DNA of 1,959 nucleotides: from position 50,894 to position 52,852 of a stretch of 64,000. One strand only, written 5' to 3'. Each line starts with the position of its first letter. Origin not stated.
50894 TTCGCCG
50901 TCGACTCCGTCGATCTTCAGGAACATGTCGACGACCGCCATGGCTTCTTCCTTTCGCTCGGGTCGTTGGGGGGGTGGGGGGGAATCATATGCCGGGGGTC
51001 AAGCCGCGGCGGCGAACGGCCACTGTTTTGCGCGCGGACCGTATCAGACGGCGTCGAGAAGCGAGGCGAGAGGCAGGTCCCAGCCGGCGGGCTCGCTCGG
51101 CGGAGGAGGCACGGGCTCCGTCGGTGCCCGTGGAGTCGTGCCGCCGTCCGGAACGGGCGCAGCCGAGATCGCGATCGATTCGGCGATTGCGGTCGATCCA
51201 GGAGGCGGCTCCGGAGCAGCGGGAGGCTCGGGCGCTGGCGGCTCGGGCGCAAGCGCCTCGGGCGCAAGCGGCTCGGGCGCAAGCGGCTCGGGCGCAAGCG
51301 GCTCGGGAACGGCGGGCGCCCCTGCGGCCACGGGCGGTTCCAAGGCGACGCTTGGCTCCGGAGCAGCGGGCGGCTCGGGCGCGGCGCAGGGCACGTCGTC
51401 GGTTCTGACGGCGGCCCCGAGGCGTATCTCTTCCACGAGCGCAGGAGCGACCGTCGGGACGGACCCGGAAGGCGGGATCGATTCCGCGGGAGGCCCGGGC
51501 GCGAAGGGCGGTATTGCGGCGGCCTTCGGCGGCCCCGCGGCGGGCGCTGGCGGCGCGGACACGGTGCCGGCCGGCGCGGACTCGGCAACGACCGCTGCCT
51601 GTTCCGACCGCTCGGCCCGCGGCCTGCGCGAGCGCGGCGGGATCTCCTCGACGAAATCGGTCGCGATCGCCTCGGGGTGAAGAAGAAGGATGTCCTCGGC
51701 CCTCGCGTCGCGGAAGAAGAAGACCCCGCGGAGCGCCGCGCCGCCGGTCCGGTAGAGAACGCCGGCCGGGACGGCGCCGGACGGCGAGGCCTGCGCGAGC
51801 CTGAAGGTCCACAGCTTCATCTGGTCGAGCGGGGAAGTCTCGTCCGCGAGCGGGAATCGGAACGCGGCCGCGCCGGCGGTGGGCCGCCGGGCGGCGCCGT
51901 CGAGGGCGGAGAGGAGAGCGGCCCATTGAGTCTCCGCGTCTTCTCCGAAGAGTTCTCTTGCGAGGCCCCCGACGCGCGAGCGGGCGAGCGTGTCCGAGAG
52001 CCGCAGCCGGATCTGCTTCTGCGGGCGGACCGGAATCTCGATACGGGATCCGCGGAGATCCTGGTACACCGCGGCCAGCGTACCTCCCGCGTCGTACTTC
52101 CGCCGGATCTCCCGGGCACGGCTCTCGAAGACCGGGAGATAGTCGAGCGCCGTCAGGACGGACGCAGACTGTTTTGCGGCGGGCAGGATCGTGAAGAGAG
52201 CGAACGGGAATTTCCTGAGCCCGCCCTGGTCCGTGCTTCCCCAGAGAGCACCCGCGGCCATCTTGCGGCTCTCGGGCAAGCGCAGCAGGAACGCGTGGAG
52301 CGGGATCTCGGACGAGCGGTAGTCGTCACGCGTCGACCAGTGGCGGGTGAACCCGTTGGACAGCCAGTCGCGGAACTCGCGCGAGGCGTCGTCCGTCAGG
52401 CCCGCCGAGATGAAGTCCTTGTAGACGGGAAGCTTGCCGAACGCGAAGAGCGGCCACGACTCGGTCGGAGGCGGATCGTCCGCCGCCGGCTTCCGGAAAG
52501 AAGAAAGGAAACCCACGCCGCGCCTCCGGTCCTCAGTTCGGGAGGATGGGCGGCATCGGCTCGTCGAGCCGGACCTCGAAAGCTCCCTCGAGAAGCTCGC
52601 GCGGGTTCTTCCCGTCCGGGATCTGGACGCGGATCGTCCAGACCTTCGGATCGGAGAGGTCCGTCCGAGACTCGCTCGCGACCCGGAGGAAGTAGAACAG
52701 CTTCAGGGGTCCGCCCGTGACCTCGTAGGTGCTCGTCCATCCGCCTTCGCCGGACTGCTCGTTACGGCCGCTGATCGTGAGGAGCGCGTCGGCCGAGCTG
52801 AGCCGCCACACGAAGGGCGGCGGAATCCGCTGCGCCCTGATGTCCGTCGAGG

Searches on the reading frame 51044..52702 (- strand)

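Call 53: search_protein_families(library=ncbifam, proteins=[window:51044-52702:-], max_evalue=0.01)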
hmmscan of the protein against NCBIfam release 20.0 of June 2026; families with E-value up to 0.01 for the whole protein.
window:51044-52702:- (552 aa): 1 family
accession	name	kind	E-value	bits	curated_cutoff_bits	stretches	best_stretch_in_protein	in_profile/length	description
TIGR03373.1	VI_minor_4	hypoth_equivalog_domain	6.9e-11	42.4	41.2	1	88-184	3-102/136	type VI secretion system-associated protein TagF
